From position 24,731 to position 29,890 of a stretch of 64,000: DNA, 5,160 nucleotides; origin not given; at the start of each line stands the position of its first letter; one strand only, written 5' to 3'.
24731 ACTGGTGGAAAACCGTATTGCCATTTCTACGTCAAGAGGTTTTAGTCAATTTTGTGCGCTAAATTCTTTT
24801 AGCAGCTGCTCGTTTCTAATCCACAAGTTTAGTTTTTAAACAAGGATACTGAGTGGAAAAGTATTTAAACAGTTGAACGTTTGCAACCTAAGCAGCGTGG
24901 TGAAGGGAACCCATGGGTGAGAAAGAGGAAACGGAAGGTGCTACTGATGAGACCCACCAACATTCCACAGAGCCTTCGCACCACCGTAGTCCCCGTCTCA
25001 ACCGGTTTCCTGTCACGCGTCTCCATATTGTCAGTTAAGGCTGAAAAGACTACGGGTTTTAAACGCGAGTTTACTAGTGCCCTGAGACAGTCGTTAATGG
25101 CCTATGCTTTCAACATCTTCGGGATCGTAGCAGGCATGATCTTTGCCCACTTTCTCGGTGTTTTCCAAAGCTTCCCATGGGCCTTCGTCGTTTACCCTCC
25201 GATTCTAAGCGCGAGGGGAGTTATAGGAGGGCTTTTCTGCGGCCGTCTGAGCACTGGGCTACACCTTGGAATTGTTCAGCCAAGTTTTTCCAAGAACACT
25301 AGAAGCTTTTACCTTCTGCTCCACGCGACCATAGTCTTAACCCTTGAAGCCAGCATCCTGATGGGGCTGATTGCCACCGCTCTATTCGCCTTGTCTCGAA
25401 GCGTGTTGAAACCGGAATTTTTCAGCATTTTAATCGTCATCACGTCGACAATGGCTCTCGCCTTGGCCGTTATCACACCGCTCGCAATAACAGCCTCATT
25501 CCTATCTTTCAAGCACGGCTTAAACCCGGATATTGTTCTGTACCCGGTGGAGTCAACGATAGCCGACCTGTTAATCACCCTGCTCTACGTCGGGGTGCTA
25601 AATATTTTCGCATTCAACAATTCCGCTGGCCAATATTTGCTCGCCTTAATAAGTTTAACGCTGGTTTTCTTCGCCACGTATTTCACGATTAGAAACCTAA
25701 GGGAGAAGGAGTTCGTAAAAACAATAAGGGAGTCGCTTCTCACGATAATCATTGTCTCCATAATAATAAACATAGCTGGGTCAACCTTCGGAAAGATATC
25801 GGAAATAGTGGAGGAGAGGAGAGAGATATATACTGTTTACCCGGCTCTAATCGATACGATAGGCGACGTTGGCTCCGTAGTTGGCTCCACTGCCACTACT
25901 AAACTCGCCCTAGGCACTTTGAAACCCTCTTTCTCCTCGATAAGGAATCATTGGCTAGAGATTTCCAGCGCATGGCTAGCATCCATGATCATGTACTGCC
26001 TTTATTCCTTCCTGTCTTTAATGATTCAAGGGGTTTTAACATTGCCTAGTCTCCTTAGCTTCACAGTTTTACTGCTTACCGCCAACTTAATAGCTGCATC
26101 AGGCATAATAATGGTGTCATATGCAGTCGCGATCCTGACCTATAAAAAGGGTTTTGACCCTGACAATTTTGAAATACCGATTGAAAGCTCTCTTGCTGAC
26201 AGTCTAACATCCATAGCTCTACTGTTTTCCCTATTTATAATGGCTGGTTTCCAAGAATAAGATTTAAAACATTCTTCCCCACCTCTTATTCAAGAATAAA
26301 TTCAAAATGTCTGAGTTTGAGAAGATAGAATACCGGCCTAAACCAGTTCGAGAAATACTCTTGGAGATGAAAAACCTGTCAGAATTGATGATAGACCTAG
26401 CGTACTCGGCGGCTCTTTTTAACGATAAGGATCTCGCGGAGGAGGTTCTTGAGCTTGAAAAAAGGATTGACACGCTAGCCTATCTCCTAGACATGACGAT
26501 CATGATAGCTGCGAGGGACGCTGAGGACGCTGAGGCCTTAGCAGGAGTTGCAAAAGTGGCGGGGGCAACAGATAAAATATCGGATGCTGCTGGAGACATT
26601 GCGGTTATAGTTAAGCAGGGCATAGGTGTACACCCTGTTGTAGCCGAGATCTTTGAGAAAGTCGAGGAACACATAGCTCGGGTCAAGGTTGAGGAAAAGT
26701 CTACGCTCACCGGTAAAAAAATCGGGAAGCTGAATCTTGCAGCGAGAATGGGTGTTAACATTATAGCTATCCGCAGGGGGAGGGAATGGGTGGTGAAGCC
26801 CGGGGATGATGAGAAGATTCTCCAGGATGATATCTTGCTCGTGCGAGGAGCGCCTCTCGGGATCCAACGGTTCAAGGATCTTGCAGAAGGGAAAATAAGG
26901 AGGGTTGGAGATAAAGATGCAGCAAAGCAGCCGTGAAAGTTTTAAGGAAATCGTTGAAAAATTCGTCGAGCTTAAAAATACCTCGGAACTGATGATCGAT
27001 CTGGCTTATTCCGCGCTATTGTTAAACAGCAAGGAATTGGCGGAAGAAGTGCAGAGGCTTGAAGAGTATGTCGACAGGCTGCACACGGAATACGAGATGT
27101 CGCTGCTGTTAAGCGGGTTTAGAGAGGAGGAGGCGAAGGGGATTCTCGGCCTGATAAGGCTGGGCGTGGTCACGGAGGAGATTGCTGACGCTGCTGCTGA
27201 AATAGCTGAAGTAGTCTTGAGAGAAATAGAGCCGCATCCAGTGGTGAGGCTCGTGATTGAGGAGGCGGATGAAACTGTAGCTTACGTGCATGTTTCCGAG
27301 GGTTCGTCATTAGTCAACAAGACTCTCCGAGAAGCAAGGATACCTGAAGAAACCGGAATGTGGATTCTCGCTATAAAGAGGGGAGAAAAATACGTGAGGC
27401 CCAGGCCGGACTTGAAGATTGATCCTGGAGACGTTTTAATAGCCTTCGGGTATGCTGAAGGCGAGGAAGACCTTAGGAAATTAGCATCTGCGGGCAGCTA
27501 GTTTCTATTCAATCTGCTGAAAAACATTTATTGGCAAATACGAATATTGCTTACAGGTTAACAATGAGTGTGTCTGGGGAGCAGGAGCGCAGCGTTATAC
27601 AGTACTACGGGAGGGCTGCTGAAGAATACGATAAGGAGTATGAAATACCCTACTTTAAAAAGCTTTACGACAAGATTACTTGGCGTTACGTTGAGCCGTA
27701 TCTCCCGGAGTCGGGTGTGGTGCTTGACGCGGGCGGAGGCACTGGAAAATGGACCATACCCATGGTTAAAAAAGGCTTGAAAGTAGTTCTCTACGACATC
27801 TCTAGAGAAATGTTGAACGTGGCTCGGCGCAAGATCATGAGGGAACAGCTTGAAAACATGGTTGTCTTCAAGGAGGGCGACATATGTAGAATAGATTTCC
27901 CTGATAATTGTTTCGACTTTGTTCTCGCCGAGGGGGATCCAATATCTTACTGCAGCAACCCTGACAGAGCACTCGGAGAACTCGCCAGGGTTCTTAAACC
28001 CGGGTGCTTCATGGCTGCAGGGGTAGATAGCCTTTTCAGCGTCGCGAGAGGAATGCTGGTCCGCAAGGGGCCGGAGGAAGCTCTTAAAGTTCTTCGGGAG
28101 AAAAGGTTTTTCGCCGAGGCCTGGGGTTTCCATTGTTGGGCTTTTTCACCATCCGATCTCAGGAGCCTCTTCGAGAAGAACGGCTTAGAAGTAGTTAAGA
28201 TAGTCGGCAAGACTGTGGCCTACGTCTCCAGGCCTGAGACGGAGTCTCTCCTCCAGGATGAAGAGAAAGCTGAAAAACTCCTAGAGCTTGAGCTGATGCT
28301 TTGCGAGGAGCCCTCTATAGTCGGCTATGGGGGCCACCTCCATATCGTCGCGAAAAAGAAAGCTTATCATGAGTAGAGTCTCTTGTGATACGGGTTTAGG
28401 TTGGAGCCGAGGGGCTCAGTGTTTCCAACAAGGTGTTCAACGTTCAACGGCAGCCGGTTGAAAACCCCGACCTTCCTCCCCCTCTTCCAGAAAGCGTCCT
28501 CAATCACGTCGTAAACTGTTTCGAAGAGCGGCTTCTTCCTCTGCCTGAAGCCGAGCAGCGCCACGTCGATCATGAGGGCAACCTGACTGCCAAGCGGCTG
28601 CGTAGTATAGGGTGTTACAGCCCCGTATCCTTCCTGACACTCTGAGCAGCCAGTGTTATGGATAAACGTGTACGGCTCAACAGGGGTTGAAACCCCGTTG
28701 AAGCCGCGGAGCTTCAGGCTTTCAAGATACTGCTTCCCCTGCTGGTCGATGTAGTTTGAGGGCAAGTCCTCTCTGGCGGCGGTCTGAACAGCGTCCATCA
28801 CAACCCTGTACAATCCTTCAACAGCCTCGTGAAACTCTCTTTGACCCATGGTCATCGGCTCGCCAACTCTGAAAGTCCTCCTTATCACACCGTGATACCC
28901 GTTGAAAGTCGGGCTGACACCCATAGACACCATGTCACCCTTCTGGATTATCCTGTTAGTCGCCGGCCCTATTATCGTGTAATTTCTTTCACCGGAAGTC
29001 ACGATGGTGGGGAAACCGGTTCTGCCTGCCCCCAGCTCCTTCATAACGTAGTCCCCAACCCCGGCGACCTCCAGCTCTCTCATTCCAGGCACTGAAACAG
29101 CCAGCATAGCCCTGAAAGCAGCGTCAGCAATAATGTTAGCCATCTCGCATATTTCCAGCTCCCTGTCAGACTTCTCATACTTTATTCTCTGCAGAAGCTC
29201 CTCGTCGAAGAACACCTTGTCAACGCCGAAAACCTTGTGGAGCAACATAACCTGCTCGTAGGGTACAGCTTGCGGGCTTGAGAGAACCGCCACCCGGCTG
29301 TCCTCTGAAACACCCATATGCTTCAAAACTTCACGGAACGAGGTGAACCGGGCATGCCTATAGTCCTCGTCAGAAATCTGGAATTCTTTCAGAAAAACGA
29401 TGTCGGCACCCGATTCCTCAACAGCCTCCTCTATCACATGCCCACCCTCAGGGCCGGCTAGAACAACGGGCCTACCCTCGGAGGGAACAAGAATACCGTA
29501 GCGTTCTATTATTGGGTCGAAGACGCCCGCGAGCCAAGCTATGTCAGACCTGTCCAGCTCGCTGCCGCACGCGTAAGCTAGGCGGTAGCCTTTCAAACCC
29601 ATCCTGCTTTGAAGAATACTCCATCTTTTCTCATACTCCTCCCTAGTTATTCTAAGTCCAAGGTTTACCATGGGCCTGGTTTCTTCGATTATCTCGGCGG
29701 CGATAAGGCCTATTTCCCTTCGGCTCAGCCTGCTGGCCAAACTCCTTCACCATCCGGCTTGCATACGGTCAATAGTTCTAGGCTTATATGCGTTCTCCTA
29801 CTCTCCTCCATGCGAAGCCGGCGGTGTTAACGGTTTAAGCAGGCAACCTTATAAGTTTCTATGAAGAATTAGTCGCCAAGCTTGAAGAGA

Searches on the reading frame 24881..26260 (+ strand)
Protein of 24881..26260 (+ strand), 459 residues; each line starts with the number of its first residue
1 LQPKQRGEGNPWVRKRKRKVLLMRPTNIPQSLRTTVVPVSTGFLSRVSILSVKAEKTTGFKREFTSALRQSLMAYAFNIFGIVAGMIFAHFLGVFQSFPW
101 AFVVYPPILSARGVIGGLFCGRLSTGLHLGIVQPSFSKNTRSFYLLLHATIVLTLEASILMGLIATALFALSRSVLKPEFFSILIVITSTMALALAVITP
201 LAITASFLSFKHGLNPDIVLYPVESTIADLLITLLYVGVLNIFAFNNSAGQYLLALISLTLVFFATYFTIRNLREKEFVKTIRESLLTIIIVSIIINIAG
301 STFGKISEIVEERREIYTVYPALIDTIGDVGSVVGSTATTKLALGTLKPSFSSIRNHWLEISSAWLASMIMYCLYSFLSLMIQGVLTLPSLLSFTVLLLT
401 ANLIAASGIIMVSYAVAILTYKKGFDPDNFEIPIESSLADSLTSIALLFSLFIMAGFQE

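Call 78: search_protein_families(library=pfam, proteins=[window:24881-26260:+], max_evalue=0.00001)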
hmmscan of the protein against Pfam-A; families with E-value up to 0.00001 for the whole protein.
window:24881-26260:+ (459 aa): 1 family
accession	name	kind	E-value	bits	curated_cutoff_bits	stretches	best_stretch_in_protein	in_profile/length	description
PF01769.21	MgtE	-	7.1e-24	84.9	27.6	2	321-448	2-123/125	Divalent cation transporter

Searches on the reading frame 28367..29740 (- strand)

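Call 78: search_protein_families(library=pfam, proteins=[window:28367-29740:-], max_evalue=0.00001)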
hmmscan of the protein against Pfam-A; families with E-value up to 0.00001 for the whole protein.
window:28367-29740:- (457 aa): 1 family
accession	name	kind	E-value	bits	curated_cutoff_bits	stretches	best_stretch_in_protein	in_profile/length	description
PF00557.29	Peptidase_M24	-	9.6e-22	78.2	23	1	200-364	5-155/208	Metallopeptidase family M24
